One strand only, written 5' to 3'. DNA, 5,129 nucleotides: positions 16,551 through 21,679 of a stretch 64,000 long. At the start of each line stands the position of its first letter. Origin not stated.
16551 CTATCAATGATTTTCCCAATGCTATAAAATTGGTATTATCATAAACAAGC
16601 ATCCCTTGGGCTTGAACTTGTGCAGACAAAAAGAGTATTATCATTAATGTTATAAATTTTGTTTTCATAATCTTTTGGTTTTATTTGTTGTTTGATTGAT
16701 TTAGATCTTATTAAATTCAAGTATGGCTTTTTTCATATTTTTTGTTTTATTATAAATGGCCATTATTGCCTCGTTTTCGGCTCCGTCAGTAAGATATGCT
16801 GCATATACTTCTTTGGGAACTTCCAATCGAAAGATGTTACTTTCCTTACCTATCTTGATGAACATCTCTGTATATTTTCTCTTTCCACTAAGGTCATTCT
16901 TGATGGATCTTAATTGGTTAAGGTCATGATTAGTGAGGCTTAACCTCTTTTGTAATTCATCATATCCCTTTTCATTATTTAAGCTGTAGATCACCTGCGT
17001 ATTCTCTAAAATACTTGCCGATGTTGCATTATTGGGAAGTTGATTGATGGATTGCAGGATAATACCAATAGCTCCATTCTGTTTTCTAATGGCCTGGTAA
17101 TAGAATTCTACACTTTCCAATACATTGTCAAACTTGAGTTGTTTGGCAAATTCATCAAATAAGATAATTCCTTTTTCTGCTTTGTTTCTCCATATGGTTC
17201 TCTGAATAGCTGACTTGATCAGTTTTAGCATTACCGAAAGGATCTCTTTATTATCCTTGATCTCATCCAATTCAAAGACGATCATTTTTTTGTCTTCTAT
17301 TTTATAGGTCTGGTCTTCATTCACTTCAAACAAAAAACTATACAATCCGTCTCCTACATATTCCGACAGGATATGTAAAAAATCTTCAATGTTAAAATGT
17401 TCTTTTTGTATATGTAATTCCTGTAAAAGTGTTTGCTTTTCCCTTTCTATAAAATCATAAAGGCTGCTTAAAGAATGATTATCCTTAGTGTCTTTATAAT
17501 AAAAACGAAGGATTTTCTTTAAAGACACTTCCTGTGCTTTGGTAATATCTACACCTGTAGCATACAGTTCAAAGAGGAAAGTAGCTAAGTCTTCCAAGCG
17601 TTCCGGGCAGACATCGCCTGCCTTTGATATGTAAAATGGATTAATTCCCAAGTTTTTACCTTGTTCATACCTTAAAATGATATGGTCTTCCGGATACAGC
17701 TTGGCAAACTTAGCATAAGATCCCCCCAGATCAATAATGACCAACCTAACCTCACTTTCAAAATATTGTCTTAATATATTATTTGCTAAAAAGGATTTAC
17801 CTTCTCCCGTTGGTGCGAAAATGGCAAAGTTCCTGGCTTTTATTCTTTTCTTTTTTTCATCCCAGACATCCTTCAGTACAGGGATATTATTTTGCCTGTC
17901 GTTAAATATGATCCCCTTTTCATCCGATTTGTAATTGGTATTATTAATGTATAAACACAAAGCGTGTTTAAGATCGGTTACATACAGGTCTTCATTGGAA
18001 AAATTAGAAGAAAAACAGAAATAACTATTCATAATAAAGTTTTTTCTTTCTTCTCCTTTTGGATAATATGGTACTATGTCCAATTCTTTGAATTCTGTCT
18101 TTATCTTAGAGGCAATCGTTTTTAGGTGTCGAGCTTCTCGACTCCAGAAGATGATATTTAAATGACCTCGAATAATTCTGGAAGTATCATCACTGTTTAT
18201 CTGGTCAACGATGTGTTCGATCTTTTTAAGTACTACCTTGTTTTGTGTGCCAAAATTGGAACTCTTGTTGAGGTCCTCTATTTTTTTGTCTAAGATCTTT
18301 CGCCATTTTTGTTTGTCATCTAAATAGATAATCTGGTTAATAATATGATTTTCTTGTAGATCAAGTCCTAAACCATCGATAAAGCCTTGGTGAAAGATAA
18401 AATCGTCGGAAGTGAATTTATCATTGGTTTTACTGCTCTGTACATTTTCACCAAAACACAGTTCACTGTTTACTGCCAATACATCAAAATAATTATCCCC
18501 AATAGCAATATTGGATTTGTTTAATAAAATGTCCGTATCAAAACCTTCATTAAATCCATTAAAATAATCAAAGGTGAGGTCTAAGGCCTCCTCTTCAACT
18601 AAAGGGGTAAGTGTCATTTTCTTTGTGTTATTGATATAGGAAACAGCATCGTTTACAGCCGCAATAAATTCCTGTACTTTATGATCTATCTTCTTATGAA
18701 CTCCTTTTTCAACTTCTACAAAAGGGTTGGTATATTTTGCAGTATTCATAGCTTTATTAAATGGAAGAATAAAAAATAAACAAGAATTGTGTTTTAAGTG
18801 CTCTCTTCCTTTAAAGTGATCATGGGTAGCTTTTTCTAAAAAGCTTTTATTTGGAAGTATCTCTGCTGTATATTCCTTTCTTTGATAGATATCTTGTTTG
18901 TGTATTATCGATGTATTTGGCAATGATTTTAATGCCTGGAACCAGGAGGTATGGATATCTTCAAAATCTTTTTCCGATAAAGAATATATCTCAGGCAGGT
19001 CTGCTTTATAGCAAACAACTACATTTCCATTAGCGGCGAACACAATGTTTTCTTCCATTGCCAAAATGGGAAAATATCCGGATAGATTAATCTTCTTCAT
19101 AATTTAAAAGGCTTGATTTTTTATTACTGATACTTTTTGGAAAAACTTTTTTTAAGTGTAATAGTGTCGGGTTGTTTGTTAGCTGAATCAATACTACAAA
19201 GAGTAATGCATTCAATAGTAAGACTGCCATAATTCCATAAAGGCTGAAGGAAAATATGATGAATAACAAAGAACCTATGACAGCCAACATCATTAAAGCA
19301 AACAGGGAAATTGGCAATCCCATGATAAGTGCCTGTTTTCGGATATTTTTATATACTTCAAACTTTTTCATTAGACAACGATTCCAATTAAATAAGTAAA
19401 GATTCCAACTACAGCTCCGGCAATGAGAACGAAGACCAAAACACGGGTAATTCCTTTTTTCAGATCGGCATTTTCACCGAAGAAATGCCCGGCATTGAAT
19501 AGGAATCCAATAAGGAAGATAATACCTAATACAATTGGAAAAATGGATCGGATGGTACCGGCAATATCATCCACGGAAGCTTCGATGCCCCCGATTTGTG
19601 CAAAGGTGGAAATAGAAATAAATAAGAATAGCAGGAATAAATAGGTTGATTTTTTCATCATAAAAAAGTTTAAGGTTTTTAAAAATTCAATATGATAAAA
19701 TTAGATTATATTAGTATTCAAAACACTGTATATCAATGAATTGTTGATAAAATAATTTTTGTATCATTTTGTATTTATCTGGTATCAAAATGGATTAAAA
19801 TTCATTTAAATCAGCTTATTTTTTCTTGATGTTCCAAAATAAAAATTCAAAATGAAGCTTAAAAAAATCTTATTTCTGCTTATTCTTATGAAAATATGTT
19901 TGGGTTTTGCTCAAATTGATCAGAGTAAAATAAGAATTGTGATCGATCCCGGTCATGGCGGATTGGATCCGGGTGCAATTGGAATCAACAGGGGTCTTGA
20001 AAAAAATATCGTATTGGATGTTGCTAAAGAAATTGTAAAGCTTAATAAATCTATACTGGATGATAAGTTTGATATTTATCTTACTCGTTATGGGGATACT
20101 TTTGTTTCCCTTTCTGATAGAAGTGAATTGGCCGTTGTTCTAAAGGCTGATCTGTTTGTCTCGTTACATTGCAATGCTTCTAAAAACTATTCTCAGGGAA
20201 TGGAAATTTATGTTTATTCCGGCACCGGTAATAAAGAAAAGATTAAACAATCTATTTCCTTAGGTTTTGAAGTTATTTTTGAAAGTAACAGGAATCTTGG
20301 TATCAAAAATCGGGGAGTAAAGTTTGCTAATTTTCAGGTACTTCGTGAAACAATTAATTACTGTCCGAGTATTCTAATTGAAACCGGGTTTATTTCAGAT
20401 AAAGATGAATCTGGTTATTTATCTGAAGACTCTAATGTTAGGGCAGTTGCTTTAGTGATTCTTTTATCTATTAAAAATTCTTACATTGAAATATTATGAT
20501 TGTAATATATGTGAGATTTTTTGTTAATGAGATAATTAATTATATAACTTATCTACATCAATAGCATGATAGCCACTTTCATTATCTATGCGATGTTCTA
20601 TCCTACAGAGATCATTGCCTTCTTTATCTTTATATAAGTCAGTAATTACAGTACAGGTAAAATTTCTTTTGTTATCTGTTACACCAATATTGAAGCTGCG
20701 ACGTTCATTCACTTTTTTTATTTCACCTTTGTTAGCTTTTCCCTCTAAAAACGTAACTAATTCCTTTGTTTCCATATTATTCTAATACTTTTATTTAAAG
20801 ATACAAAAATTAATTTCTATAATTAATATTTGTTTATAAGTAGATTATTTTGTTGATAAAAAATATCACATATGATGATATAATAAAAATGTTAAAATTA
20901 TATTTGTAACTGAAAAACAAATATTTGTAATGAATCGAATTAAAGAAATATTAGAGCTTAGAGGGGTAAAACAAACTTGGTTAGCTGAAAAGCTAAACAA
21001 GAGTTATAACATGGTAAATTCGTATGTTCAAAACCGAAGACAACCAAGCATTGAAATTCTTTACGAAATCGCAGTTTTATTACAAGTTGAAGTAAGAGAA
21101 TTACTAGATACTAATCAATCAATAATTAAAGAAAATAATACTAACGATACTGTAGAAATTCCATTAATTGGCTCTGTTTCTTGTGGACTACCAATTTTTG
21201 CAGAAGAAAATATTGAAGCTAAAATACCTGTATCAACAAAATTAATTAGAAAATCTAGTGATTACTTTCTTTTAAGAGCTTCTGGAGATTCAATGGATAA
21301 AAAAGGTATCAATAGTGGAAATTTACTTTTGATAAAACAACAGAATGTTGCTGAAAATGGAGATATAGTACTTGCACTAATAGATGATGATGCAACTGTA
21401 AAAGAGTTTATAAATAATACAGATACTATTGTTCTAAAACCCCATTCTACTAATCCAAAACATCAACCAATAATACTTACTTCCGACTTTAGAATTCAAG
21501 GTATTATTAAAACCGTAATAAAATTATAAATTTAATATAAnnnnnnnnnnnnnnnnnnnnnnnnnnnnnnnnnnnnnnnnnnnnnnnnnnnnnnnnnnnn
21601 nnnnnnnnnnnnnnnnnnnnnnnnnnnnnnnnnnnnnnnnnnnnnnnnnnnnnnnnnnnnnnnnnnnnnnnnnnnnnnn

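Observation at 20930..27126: Six-gene CBASS-like operon with unusual content: two NTases, an E2-E1-JAB fusion, NucC and a ChaC-like enzyme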

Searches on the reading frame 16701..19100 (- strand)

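Call 60: search_protein_families(library=pfam, proteins=[window:16701-19100:-], max_evalue=0.01)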
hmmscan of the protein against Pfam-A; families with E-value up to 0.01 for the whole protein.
window:16701-19100:- (799 aa): 5 families
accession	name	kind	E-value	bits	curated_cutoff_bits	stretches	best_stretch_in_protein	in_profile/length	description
PF19044.6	P-loop_TraG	-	3.3e-62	210.9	25.8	1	396-795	1-408/413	TraG P-loop domain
PF01935.23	DUF87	-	2.8e-11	44.4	23.2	1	422-627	23-216/220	Helicase HerA, central domain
PF12991.12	DUF3875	-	1.2e-10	41.5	27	1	2-50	4-52/53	Domain of unknown function, B. Theta Gene description (DUF3875)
PF12846.13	AAA_10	-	5.1e-06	26.2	27.5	1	418-697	17-295/362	AAA-like domain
PF10412.15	TrwB_AAD_bind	-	0.00012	21.5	20.5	0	419-465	12-59/387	Type IV secretion-system coupling protein DNA-binding domain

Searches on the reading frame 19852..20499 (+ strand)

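Call 60: search_protein_families(library=pfam, proteins=[window:19852-20499:+], max_evalue=0.01)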
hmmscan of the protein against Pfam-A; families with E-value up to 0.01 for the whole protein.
window:19852-20499:+ (215 aa): 1 family
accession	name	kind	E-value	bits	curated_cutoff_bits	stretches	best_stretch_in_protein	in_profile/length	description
PF01520.23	Amidase_3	-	3e-42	145.1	27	1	29-209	1-174/174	N-acetylmuramoyl-L-alanine amidase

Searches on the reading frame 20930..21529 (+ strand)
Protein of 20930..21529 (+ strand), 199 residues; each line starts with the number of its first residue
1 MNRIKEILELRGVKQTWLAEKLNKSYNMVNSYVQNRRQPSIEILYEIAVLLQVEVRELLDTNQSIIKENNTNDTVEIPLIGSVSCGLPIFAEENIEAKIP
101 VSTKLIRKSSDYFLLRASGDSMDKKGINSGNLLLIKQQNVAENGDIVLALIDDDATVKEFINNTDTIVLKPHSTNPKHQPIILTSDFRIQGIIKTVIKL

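Call 3: search_protein_families(library=pfam, proteins=[window:20930-21529:+], max_evalue=0.1)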
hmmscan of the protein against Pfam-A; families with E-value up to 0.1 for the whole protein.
window:20930-21529:+ (199 aa): 3 families
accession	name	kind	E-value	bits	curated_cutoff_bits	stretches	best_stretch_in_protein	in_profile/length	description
PF00717.28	Peptidase_S24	-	5.7e-29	100.6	23.3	1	78-193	1-115/116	Peptidase S24-like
PF01381.28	HTH_3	-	3.7e-09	36.9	23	1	4-58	1-55/55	Helix-turn-helix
PF13443.12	HTH_26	-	9.7e-06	26.2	22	1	3-63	1-62/63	Cro/C1-type HTH DNA-binding domain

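Call 4: search_protein_families(library=padloc, proteins=[window:20930-21529:+], max_evalue=0.1)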
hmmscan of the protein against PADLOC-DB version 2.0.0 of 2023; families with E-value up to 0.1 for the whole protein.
window:20930-21529:+ (199 aa): 12 families
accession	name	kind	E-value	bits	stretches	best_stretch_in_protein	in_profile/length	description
PDLC04775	PDC-M69A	-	2.4e-06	26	1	2-70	10-78/113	-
PDLC02926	HTH_VI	-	9.1e-06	23.9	1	4-64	6-66/92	-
PDLC03954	RmrA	-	3.2e-05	21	1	3-68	14-79/380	-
PDLC04142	capH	-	0.00014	20.8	1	2-64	9-71/103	capH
PDLC04760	PDC-M64C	-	0.00022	19.5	1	2-53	29-80/93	-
PDLC03948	RmrA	-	0.00026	18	1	2-60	11-69/397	-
PDLC03944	RmrA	-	0.0014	15.7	1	2-71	9-78/384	-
PDLC04758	PDC-M64B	-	0.004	15.6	1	2-27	33-58/123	-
PDLC03945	RmrA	-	0.0063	13.7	1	3-61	6-64/394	-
PDLC04762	PDC-M64C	-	0.0076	14.3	1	2-59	30-87/97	-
PDLC03951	RmrA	-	0.0091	13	1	2-62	11-71/400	-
PDLC03949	RmrA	-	0.033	11.1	1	9-67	12-70/363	-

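Call 5: search_protein_families(library=ncbifam, proteins=[window:20930-21529:+], max_evalue=0.01)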
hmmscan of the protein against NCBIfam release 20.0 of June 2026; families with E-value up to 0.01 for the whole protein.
window:20930-21529:+ (199 aa): 7 families
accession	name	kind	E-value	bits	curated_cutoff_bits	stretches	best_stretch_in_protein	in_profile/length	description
TIGR00498.1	lexA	equivalog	1.3e-33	116.4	110.95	1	65-198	68-200/203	transcriptional repressor LexA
NF007621.2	PRK10276.1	subfamily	8.5e-22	77.4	110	1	84-198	1-115/115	translesion error-prone DNA polymerase V autoproteolytic subunit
NF051876.1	transXXX_HumD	equivalog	7.8e-07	29.1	120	1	86-164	2-79/129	HumD family translesion DNA polymerase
NF041951.1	phage_RstR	subfamily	1e-06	29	80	1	2-64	5-67/108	RstR family transcriptional repressor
NF047948.1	male_kill_WMK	equivalog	2.5e-06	27.2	300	1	3-70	166-233/300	WO male-killing family protein Wmk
NF046032.1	TransRegSlrRBacil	equivalog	0.00014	22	250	1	35-88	38-91/149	HTH-type transcriptional regulator SlrR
NF052239.1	antitox_spr1629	equivalog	0.0079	15.3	335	0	3-71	6-73/377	spr1629 family repressor/antitoxin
